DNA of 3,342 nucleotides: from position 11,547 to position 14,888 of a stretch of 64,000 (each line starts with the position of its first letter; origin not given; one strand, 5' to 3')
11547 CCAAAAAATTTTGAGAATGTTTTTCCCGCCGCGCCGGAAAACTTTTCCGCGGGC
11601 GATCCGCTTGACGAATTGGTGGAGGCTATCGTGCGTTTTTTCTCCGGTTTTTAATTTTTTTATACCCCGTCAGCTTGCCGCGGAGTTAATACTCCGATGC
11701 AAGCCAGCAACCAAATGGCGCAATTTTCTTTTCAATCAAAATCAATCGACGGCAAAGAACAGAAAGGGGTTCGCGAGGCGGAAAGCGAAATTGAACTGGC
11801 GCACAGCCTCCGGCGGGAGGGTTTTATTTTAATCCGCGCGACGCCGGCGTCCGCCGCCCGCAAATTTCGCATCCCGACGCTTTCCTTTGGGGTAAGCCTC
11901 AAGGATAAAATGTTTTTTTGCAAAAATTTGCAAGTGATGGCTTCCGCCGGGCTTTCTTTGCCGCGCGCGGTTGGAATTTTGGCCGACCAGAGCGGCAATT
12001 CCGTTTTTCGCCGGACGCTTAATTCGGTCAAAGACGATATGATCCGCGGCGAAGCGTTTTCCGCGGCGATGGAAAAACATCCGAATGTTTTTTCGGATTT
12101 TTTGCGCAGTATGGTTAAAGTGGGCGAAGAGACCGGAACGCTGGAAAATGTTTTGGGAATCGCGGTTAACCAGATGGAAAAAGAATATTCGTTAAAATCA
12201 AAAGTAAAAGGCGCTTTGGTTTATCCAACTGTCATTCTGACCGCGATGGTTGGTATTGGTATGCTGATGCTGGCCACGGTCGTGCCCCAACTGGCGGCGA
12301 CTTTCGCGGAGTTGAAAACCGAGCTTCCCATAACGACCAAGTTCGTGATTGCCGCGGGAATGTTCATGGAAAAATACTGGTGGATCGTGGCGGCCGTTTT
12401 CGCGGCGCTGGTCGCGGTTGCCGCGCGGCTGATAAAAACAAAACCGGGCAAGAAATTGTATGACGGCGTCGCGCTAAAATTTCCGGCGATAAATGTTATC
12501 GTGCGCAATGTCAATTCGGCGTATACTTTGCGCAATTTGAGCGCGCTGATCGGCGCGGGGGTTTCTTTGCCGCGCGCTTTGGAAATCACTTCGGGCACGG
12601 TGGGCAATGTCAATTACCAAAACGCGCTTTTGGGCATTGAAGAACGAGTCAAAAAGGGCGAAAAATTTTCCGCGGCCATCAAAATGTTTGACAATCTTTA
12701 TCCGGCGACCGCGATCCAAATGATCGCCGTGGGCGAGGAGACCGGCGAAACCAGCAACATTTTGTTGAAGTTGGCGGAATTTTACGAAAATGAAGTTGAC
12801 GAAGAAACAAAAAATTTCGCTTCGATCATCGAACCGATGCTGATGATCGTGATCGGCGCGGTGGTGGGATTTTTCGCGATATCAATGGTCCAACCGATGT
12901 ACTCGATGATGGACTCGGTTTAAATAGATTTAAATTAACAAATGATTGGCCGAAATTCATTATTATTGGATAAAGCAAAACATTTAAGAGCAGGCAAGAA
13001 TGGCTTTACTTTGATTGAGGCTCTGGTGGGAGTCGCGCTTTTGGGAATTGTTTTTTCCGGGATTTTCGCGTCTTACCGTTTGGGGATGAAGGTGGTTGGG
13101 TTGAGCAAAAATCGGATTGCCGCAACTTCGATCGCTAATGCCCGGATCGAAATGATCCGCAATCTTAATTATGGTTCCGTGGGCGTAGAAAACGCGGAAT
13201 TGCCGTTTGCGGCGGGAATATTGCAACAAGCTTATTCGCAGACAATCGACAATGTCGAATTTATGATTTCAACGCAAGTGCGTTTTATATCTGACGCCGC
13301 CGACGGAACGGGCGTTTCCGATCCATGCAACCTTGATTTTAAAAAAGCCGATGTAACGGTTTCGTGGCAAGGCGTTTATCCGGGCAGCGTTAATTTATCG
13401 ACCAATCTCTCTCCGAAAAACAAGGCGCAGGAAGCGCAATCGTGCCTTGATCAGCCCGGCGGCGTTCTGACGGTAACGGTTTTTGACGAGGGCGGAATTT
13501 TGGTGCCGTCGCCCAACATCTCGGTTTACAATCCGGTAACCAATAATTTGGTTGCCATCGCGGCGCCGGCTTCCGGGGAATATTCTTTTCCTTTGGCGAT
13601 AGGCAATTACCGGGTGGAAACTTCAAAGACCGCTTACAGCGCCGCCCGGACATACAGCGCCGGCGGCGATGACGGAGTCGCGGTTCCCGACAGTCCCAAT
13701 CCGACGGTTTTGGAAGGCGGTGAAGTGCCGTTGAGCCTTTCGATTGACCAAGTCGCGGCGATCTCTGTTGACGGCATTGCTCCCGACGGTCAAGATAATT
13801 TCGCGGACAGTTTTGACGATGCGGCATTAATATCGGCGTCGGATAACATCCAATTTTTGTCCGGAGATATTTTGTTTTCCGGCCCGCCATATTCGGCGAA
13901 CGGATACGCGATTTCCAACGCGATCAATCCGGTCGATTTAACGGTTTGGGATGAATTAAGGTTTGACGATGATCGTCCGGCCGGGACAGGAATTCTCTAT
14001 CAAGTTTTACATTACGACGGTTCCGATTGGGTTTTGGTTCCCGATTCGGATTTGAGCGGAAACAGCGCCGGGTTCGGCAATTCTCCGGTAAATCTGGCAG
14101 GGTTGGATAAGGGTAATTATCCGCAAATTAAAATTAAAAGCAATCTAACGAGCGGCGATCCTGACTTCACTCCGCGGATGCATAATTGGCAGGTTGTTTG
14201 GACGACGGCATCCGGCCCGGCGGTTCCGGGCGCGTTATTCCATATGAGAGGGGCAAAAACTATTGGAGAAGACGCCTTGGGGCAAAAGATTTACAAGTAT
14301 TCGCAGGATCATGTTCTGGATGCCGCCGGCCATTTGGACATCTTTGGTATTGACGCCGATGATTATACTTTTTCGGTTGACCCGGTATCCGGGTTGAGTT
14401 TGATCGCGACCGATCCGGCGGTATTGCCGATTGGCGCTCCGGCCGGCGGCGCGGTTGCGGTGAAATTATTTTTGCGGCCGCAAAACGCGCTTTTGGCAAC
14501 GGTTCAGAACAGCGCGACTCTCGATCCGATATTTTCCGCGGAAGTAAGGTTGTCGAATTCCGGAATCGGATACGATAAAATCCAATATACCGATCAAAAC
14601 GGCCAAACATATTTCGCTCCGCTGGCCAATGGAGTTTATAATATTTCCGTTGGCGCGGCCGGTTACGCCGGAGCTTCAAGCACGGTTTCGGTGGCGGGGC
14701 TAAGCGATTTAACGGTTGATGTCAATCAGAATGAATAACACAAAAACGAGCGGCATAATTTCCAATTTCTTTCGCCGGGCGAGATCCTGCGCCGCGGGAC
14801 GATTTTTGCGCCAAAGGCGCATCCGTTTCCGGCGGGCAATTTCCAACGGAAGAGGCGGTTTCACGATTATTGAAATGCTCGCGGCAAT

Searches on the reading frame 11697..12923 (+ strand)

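Call 13: search_protein_families(library=pfam, proteins=[window:11697-12923:+])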
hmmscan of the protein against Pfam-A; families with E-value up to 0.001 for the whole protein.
window:11697-12923:+ (408 aa): 1 family
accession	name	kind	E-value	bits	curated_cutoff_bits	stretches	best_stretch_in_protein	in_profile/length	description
PF00482.28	T2SSF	-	5e-56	188.5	25.2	2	278-400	2-125/125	Type II secretion system (T2SS), protein F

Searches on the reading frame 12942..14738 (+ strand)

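Call 13: search_protein_families(library=pfam, proteins=[window:12942-14738:+])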
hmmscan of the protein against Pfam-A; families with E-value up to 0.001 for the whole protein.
window:12942-14738:+ (598 aa): 3 families
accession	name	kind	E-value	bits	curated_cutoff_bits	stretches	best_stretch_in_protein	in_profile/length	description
PF13620.12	CarboxypepD_reg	-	5.5e-11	43.1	32.3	2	520-594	5-79/82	Carboxypeptidase regulatory-like domain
PF07963.17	N_methyl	-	4.3e-06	26.5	21.2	1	18-42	3-27/27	Prokaryotic N-terminal methylation motif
PF17210.9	SdrD_B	-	9.2e-05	23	29.7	0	523-587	18-79/112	SdrD B-like domain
